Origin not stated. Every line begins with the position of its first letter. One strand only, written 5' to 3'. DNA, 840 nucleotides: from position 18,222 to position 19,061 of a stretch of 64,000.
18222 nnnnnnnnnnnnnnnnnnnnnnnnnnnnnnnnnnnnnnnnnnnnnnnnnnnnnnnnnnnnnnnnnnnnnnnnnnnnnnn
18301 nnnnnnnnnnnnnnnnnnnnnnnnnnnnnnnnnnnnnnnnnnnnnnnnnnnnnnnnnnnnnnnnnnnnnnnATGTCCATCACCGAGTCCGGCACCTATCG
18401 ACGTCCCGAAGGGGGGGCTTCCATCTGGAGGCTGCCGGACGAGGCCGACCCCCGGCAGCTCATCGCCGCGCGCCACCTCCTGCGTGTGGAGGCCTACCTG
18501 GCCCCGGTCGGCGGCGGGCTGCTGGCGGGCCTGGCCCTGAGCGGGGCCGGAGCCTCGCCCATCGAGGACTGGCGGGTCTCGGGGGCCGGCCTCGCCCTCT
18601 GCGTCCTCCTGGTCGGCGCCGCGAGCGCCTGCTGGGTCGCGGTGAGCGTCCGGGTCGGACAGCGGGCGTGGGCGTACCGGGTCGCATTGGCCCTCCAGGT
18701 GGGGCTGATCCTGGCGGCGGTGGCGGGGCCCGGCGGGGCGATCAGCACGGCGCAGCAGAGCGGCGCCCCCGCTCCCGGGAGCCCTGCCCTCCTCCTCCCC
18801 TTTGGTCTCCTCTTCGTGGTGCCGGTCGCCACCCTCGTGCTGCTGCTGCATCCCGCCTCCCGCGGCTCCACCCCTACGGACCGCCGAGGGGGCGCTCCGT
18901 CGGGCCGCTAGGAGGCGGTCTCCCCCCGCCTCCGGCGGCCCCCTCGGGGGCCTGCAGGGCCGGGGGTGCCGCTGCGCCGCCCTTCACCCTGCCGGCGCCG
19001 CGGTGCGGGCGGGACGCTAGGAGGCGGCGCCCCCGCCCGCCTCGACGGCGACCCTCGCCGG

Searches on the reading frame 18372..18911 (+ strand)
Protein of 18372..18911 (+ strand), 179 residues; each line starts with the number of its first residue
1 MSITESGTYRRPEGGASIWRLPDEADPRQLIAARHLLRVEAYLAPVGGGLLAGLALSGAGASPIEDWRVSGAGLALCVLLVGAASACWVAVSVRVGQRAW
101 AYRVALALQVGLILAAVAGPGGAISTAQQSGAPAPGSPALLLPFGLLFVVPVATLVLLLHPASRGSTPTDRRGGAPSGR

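Call 8: search_protein_families(library=pfam, proteins=[window:18372-18911:+])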
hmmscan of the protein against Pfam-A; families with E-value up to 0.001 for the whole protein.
window:18372-18911:+ (179 aa): 0 families
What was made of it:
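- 18372..18911 (+): 179-aa small membrane protein of unknown function. The family was seen only on contigs labelled Dormibacteria or Chloroflexia. No Pfam family (call 8).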

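Call 13: find_homologous_proteins(query=window:18372-18911:+)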
Query window:18372-18911:+ (179 aa): 14 proteins with E <= 0.001 among 7134 candidates.
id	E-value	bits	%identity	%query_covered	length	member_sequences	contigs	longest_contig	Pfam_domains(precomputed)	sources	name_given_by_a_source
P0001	9.4e-105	366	99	100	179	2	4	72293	-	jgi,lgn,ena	jgi:hypothetical protein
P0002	1.6e-98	346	95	100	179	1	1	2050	-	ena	-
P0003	2.1e-92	326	91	100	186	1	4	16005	-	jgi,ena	jgi:hypothetical protein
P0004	1.9e-70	254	73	100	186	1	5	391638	-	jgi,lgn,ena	jgi:hypothetical protein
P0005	1.8e-52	196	62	92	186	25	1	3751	-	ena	-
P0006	1.4e-38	151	59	90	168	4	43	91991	-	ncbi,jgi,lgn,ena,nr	ncbi:MAG: hypothetical protein ABSC16_05820 [Candidatus Dormibacteria bacterium]|jgi:hypothetical pr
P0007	1.3e-37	147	61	84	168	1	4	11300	-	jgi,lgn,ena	jgi:hypothetical protein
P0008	5.8e-36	142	59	80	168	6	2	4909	-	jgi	-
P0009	1.4e-34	138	60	82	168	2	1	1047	-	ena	-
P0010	2.6e-33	133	59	82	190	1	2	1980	-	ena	-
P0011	9.9e-33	131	56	89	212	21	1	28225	-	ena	-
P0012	1.1e-31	128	61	77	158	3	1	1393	-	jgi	jgi:hypothetical protein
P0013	4.1e-29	120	56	86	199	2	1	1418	-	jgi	-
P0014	5.6e-20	90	54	70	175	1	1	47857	-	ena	-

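Call 14: find_encoding_contigs(protein=P0004, flank=6000, max_places=4)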
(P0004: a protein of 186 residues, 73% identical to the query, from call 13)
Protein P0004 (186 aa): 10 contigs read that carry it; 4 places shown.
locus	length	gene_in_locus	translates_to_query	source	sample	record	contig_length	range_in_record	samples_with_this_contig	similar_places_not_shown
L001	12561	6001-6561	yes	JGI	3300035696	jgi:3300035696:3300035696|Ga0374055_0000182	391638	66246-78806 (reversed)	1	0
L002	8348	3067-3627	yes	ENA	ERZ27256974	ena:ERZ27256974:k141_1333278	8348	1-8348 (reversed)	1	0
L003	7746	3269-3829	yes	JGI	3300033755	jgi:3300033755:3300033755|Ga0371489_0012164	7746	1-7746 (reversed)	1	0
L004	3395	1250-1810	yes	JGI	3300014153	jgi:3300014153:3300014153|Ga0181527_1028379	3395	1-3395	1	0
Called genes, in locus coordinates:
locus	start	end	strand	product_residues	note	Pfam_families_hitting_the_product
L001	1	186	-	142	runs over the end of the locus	-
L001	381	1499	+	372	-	PF00581:Rhodanese, PF00899:ThiF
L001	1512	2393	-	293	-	PF00561:Abhydrolase_1, PF12146:Hydrolase_4, PF12697:Abhydrolase_6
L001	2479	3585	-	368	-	PF00270:DEAD, PF04851:ResIII, PF00271:Helicase_C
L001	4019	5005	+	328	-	PF00389:2-Hacid_dh, PF02826:2-Hacid_dh_C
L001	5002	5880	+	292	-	PF00702:Hydrolase (weak), PF08282:Hydrolase_3, PF05116:S6PP (weak)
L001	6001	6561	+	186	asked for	-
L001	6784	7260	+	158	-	-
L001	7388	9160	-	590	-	PF00083:Sugar_tr (weak), PF07690:MFS_1, PF13347:MFS_2 (weak)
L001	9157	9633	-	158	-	PF01047:MarR, PF12802:MarR_2, PF09339:HTH_IclR (weak)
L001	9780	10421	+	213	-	PF00702:Hydrolase, PF12710:HAD, PF13419:HAD_2, PF13242:Hydrolase_like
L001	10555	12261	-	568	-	PF00083:Sugar_tr, PF06609:TRI12, PF07690:MFS_1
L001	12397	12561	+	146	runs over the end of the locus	PF01475:FUR, PF09339:HTH_IclR (faint)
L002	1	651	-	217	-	?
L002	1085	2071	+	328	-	PF00389:2-Hacid_dh, PF02826:2-Hacid_dh_C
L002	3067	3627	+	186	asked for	-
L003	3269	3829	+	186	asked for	-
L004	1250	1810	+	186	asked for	-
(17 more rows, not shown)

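Call 15: find_encoding_contigs(protein=P0006, flank=6000, max_places=8)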
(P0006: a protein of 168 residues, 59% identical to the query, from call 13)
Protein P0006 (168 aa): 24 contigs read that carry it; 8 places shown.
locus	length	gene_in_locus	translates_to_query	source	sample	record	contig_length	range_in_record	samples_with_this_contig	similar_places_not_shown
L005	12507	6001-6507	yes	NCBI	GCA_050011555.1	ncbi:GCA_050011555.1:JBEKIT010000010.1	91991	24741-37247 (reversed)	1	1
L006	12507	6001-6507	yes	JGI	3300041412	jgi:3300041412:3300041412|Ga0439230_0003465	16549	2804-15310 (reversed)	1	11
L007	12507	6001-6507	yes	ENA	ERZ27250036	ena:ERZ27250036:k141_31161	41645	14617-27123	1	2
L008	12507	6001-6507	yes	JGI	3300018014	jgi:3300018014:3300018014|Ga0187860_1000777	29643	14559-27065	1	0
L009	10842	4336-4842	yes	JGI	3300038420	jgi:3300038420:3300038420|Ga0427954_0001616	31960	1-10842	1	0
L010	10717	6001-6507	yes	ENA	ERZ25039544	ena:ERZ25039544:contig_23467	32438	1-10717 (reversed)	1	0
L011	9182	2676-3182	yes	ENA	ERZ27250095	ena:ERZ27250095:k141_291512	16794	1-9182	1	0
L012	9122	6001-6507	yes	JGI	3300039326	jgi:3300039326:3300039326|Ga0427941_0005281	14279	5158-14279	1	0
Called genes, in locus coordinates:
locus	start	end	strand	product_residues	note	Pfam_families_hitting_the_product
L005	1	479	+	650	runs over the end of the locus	PF02776:TPP_enzyme_N, PF02775:TPP_enzyme_C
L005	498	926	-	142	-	-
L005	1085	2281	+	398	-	PF00581:Rhodanese, PF00899:ThiF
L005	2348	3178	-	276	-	PF00561:Abhydrolase_1, PF12146:Hydrolase_4, PF12697:Abhydrolase_6, PF00561:Abhydrolase_1 (weak)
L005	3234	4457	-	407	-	PF00270:DEAD, PF04851:ResIII (weak), PF00271:Helicase_C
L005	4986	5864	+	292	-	PF00702:Hydrolase (faint), PF08282:Hydrolase_3, PF05116:S6PP (weak)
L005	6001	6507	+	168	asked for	-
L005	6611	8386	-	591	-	PF07690:MFS_1, PF00083:Sugar_tr (weak)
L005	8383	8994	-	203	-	PF25213:HVO_A0261_N (faint), PF01047:MarR, PF12802:MarR_2, PF13463:HTH_27 (faint), PF09339:HTH_IclR (weak)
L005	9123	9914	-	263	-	PF13489:Methyltransf_23, PF13847:Methyltransf_31, PF08241:Methyltransf_11, PF08242:Methyltransf_12, PF13649:Methyltransf_25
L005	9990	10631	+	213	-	PF00702:Hydrolase, PF12710:HAD (weak), PF13419:HAD_2, PF13242:Hydrolase_like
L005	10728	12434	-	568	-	PF00083:Sugar_tr, PF06609:TRI12, PF07690:MFS_1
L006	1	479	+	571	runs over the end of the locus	?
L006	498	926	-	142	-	-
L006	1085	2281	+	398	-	PF00581:Rhodanese, PF00899:ThiF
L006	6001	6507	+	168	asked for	-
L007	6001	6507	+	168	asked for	-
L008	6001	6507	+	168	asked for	-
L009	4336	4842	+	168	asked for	-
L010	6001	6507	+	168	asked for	-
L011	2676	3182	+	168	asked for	-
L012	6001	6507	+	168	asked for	-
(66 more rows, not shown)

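Call 16: find_encoding_contigs(protein=P0003, flank=6000, max_places=4)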
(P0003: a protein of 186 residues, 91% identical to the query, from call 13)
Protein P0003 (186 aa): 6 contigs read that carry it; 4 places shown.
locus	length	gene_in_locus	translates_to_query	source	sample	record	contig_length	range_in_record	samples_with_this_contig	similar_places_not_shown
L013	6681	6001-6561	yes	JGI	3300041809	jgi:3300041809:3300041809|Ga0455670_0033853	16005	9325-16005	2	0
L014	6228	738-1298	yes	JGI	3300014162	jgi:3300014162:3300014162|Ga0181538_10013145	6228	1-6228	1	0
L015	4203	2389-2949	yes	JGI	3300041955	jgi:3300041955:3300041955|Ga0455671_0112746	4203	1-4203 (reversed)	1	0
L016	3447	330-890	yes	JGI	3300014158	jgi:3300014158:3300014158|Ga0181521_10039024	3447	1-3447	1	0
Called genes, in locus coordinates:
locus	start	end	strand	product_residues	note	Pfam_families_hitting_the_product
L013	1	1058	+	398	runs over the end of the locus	PF00581:Rhodanese, PF00899:ThiF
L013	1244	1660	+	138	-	-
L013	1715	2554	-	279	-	PF00561:Abhydrolase_1, PF12146:Hydrolase_4, PF12697:Abhydrolase_6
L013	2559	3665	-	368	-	PF00270:DEAD, PF04851:ResIII (weak), PF00271:Helicase_C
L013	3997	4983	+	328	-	PF00389:2-Hacid_dh, PF02826:2-Hacid_dh_C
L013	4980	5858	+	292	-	PF00702:Hydrolase (weak), PF05116:S6PP (faint), PF08282:Hydrolase_3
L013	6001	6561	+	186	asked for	-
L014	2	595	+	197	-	?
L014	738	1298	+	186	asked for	-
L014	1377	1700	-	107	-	-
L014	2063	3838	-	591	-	PF00083:Sugar_tr (weak), PF07690:MFS_1, PF13347:MFS_2 (weak)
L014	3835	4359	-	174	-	PF12802:MarR_2, PF01047:MarR, PF09339:HTH_IclR (weak)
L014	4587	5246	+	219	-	PF00702:Hydrolase, PF12710:HAD (weak), PF13419:HAD_2, PF13242:Hydrolase_like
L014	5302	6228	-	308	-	?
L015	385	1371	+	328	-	PF00389:2-Hacid_dh, PF02826:2-Hacid_dh_C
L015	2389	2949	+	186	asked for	-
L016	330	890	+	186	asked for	-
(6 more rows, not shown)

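Call 18: find_encoding_contigs(protein=P0011, flank=6000, max_places=2)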
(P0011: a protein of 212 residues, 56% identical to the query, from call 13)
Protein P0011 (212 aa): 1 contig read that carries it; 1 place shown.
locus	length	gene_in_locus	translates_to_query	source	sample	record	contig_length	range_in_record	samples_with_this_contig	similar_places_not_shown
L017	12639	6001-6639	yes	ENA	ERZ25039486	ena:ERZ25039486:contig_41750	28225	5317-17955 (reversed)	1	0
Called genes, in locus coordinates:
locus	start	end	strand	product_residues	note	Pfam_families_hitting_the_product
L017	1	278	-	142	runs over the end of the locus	-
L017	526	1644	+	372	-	PF00581:Rhodanese, PF00899:ThiF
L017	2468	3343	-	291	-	PF00561:Abhydrolase_1, PF12146:Hydrolase_4, PF12697:Abhydrolase_6, PF00561:Abhydrolase_1 (weak), PF08386:Abhydrolase_4 (faint)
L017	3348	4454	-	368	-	PF00270:DEAD, PF04851:ResIII, PF00271:Helicase_C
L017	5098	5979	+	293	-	PF12710:HAD (faint), PF00702:Hydrolase (faint), PF08282:Hydrolase_3, PF05116:S6PP (weak)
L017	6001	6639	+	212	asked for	-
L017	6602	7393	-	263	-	PF13489:Methyltransf_23, PF13847:Methyltransf_31, PF08241:Methyltransf_11, PF08242:Methyltransf_12, PF13649:Methyltransf_25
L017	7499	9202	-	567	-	PF00083:Sugar_tr, PF06609:TRI12, PF07690:MFS_1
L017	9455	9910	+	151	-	PF01475:FUR, PF09339:HTH_IclR (faint)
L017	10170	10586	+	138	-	PF04471:Mrr_cat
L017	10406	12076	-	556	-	PF00206:Lyase_1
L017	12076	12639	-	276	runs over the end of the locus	PF00512:HisKA, PF13581:HATPase_c_2, PF02518:HATPase_c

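Call 19: find_encoding_contigs(protein=P0014, flank=6000, max_places=2)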
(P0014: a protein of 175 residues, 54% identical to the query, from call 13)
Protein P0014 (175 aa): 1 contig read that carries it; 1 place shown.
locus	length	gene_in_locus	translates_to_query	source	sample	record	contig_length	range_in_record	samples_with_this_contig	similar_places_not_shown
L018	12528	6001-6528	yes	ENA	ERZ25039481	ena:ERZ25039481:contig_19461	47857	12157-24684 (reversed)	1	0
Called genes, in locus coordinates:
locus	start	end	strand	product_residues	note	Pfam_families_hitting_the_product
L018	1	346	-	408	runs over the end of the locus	-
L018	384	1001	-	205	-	-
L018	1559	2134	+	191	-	PF00899:ThiF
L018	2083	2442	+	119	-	PF00899:ThiF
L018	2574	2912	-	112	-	-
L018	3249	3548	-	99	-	PF00271:Helicase_C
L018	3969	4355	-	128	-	PF00270:DEAD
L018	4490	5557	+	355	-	-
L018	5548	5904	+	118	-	PF05116:S6PP (weak), PF08282:Hydrolase_3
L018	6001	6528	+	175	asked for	-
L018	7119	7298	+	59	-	-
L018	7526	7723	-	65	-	-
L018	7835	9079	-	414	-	PF01047:MarR, PF09339:HTH_IclR (weak), PF12802:MarR_2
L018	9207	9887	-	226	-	PF08241:Methyltransf_11, PF08242:Methyltransf_12, PF13489:Methyltransf_23, PF13649:Methyltransf_25, PF13847:Methyltransf_31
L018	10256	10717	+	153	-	PF13419:HAD_2, PF00702:Hydrolase, PF13242:Hydrolase_like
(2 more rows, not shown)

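Call 20: find_encoding_contigs(protein=P0007, flank=6000, max_places=2)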
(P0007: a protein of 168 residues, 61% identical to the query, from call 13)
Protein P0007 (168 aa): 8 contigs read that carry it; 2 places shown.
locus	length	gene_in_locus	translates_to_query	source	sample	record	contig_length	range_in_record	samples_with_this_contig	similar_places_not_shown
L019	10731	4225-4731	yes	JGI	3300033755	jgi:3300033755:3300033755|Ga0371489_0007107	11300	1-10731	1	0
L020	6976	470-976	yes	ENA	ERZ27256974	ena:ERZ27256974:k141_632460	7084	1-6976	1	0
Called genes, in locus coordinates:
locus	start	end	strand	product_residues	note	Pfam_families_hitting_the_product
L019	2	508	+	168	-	?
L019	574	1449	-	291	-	PF00561:Abhydrolase_1, PF12146:Hydrolase_4, PF12697:Abhydrolase_6, PF00561:Abhydrolase_1 (weak), PF08386:Abhydrolase_4 (weak)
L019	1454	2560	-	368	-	PF00270:DEAD, PF04851:ResIII, PF00271:Helicase_C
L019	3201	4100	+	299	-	PF00702:Hydrolase (faint), PF08282:Hydrolase_3, PF12710:HAD (faint), PF05116:S6PP (weak)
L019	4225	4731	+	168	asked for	-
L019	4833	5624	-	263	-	PF13489:Methyltransf_23, PF13847:Methyltransf_31, PF08241:Methyltransf_11, PF08242:Methyltransf_12, PF13649:Methyltransf_25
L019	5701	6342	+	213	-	PF00702:Hydrolase, PF12710:HAD (weak), PF13419:HAD_2, PF13242:Hydrolase_like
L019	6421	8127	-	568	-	PF00083:Sugar_tr, PF06609:TRI12, PF07690:MFS_1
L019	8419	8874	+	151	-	PF01475:FUR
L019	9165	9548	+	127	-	PF04471:Mrr_cat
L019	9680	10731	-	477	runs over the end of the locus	PF00206:Lyase_1, PF10415:FumaraseC_C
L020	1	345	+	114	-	?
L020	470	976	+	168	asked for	-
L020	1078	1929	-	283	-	PF13489:Methyltransf_23, PF13847:Methyltransf_31, PF08241:Methyltransf_11, PF08242:Methyltransf_12, PF13649:Methyltransf_25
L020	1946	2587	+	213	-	PF00702:Hydrolase, PF12710:HAD (weak), PF13419:HAD_2, PF13242:Hydrolase_like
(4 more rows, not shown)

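Call 21: find_encoding_contigs(protein=P0005, flank=6000, max_places=2)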
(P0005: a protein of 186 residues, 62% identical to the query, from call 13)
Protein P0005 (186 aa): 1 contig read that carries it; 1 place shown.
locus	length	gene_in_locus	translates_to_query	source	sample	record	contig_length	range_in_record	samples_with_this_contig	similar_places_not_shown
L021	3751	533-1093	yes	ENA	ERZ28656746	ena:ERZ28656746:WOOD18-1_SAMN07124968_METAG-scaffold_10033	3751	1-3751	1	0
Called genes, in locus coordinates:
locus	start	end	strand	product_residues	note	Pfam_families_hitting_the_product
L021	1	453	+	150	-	?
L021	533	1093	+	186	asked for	-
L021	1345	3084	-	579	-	PF07690:MFS_1, PF00083:Sugar_tr (weak)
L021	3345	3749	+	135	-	?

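Call 27: find_related_loci(query=A1, collection=genome_contigs, flank=3000)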
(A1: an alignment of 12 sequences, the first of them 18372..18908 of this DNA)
Query A1 (179 aa) in genome_contigs; peptide patterns used: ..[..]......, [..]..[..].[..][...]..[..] (x = any residue, [..] = any of these).
600 stretches matched a pattern (row limit reached: there are more); 2 encode a relative of the query (tblastn E <= 1e-3); 2 distinct loci.
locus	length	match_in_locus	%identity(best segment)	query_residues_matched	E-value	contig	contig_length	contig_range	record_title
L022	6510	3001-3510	56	19-176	7e-31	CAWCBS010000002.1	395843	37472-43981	MAG: uncultured Chloroflexia bacterium isolate MFD05512.bin.2.117 genome assembly, contig: contig_13307, whole genome sh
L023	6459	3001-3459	58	18-163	1e-31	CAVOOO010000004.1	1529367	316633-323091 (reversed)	MAG: uncultured Chloroflexia bacterium isolate MFD00082.bin.2.3 genome assembly, contig: contig_1676, whole genome shotg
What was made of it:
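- Tried and rejected: It returned only two loci, because the pattern rows were exhausted (call 27).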

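Call 30: find_encoding_contigs(protein=P0001, flank=3000, max_places=6)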
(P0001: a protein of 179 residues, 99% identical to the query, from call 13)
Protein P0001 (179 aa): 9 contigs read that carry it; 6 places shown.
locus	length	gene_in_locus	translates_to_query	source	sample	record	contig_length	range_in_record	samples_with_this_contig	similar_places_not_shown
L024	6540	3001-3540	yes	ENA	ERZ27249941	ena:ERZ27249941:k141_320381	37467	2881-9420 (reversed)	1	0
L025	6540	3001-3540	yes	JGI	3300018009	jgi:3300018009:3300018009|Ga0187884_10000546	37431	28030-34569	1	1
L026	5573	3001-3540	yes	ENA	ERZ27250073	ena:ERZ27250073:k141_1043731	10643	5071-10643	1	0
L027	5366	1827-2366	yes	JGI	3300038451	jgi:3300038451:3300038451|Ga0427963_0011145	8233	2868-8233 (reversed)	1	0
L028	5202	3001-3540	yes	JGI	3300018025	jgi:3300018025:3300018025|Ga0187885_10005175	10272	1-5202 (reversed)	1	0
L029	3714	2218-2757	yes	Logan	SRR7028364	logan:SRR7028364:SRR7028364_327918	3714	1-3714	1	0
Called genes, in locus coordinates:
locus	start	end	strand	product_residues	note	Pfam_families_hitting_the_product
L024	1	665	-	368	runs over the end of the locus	PF00270:DEAD, PF04851:ResIII (weak), PF00271:Helicase_C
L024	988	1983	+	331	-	PF00389:2-Hacid_dh, PF02826:2-Hacid_dh_C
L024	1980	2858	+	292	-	PF00702:Hydrolase (faint), PF08282:Hydrolase_3, PF05116:S6PP (weak)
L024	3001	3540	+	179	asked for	-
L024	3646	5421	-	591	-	PF00083:Sugar_tr (weak), PF07690:MFS_1, PF13347:MFS_2 (weak)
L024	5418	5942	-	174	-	PF12802:MarR_2, PF01047:MarR, PF09339:HTH_IclR (weak)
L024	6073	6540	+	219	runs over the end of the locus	PF00702:Hydrolase, PF12710:HAD (weak), PF13419:HAD_2, PF13242:Hydrolase_like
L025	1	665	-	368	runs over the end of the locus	PF00270:DEAD, PF04851:ResIII (weak), PF00271:Helicase_C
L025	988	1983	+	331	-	PF00389:2-Hacid_dh, PF02826:2-Hacid_dh_C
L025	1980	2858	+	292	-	PF00702:Hydrolase (faint), PF08282:Hydrolase_3, PF05116:S6PP (weak)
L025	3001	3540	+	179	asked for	-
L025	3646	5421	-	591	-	PF00083:Sugar_tr (weak), PF07690:MFS_1, PF13347:MFS_2 (weak)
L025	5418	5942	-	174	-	PF12802:MarR_2, PF01047:MarR, PF09339:HTH_IclR (weak)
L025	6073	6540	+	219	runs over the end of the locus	PF00702:Hydrolase, PF12710:HAD (weak), PF13419:HAD_2, PF13242:Hydrolase_like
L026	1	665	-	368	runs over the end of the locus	PF00270:DEAD, PF04851:ResIII (weak), PF00271:Helicase_C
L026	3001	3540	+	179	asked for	-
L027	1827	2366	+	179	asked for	-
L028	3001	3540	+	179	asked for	-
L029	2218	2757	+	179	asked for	-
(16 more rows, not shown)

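Call 31: find_encoding_contigs(protein=P0002, flank=3000, max_places=3)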
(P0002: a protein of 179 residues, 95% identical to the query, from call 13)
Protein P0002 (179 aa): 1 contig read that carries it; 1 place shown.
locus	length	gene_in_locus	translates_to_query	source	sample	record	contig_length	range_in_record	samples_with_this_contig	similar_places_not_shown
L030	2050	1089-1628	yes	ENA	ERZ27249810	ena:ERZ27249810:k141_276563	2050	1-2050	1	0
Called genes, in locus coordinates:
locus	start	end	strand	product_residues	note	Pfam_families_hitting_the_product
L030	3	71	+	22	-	?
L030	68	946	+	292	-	PF00702:Hydrolase (faint), PF05116:S6PP (faint), PF08282:Hydrolase_3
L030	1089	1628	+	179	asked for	-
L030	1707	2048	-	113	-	?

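Call 32: find_encoding_contigs(protein=P0008, flank=3000, max_places=3)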
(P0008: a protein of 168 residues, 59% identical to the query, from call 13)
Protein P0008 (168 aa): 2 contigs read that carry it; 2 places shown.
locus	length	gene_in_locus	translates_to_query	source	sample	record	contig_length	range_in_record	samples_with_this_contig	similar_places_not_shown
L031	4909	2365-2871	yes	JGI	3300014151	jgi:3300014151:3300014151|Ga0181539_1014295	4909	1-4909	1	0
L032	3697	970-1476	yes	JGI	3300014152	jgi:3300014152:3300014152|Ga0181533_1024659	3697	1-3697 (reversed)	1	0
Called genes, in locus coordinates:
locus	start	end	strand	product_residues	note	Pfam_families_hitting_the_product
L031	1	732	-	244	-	?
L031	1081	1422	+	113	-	-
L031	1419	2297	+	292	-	PF00702:Hydrolase (faint), PF08282:Hydrolase_3, PF05116:S6PP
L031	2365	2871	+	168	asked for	-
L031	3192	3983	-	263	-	PF13489:Methyltransf_23, PF13847:Methyltransf_31, PF08241:Methyltransf_11, PF08242:Methyltransf_12, PF13649:Methyltransf_25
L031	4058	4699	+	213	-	PF00702:Hydrolase, PF12710:HAD (weak), PF13419:HAD_2, PF13242:Hydrolase_like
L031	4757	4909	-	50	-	?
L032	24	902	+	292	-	PF00702:Hydrolase (faint), PF08282:Hydrolase_3, PF05116:S6PP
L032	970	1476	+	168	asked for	-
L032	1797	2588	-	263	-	PF13489:Methyltransf_23, PF13847:Methyltransf_31, PF08241:Methyltransf_11, PF08242:Methyltransf_12, PF13649:Methyltransf_25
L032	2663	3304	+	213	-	PF00702:Hydrolase, PF12710:HAD (weak), PF13419:HAD_2, PF13242:Hydrolase_like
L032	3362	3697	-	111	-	?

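Call 33: find_encoding_contigs(protein=P0010, flank=3000, max_places=3)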
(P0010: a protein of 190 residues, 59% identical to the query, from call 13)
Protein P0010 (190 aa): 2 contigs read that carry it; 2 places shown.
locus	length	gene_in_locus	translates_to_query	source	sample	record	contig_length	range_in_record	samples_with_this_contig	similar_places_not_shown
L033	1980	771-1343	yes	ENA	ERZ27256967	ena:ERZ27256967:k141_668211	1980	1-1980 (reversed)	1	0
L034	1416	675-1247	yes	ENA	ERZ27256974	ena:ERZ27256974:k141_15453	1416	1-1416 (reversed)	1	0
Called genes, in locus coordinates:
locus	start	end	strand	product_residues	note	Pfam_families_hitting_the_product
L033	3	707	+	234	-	?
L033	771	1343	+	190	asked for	-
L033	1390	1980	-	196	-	?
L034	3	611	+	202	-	?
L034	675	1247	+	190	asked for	-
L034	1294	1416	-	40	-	?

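Call 34: find_encoding_contigs(protein=P0013, flank=3000, max_places=3)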
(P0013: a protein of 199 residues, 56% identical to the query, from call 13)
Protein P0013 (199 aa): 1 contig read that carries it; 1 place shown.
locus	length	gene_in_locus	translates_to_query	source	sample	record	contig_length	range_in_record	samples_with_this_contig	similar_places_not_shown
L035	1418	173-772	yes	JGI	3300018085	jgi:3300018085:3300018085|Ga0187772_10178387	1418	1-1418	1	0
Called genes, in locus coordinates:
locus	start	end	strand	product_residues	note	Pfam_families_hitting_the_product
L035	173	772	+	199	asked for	-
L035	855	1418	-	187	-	?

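Call 78: predict_structure(alignment_id=A1)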
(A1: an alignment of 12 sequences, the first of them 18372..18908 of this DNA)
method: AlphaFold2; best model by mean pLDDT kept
length: 179 residues; sequences in the alignment: 12
mean_pLDDT: 53.8   pTM: 0.28
mean pLDDT of the five models: 53.8, 52.8, 51.5, 51.2, 48.8
residues with pLDDT >= 90: 0; 70-90: 5; 50-70: 110; < 50: 64
segments of 3 or more residues with pLDDT < 50: 1-17, 19-22, 58-69, 118-124, 165-179
pLDDT, mean of each block of 10 residues (from residue 1): 36 44 53 59 59 54 42 63 69 59 64 56 49 51 61 59 48 41
secondary structure, 60 per line:
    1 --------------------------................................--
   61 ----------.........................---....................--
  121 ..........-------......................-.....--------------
elements in order: H27-58 H71-95 H99-118 H121-130 H138-159 H161-165
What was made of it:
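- Tried and rejected: The model had pLDDT 54 (call 78), too poor for a fold search, so none was run.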
